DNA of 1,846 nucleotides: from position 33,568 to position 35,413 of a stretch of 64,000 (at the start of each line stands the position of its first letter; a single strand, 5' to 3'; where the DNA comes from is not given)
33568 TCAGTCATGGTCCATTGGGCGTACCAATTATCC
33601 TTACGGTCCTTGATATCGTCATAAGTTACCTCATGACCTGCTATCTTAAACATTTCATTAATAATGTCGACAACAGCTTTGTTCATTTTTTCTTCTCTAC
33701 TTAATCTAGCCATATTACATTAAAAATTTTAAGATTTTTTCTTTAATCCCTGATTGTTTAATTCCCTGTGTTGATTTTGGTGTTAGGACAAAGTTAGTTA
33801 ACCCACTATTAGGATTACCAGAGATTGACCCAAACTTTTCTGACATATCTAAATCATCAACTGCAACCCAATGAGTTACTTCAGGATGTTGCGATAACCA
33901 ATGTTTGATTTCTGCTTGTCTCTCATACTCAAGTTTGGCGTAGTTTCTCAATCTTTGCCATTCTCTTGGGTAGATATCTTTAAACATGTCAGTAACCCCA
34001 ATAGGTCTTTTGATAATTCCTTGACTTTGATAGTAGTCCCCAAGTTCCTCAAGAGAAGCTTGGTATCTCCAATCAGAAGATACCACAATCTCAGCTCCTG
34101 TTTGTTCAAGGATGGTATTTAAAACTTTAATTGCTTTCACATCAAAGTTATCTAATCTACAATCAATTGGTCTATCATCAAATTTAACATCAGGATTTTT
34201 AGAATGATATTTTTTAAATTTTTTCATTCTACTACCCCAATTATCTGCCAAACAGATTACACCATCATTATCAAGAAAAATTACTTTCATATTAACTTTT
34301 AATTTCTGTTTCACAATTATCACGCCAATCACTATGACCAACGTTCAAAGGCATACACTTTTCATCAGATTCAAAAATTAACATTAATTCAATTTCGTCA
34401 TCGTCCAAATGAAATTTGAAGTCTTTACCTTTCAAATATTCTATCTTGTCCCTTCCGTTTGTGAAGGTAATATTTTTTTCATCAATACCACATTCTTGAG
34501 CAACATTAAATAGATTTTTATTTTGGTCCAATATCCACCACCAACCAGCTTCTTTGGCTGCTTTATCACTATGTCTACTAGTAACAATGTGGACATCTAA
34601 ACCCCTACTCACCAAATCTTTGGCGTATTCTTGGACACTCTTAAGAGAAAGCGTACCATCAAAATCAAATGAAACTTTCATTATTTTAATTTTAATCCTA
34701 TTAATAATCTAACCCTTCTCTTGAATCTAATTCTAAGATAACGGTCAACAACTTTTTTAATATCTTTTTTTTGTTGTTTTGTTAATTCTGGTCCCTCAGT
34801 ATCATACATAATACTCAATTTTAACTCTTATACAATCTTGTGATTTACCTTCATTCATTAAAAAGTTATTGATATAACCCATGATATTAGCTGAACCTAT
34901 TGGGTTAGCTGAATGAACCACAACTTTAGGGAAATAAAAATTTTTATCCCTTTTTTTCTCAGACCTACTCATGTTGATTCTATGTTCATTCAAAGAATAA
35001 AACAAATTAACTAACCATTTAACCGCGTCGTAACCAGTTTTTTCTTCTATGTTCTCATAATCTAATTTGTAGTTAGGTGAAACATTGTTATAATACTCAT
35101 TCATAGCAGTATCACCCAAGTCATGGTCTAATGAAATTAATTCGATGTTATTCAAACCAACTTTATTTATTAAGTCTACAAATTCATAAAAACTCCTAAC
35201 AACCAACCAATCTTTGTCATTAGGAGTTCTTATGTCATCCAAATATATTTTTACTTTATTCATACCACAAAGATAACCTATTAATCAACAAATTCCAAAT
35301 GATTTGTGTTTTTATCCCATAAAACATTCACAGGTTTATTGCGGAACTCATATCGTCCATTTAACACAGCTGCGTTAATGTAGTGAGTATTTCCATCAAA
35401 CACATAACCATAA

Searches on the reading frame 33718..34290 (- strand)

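Call 38: search_protein_families(library=pfam, proteins=[window:33718-34290:-], max_evalue=0.0001)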
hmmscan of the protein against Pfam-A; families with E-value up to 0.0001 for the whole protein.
window:33718-34290:- (191 aa): 1 family
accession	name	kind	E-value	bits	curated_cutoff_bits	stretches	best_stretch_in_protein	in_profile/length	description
PF18143.6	HAD_SAK_2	-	1.7e-23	84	27.5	1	3-165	1-135/139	HAD domain in Swiss Army Knife RNA repair proteins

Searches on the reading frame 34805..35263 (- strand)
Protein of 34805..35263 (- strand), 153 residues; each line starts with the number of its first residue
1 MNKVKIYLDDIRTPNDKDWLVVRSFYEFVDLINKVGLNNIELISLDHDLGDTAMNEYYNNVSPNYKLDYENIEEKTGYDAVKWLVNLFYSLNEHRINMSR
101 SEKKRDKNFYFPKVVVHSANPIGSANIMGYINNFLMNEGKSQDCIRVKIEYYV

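Call 38: search_protein_families(library=pfam, proteins=[window:34805-35263:-], max_evalue=0.0001)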
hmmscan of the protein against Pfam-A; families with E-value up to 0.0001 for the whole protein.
window:34805-35263:- (153 aa): 1 family
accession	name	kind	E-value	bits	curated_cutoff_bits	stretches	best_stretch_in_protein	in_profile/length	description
PF20274.4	cREC_REC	-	1.1e-20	74.6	27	1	5-133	2-88/88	Cyclic-phosphate processing Receiver domain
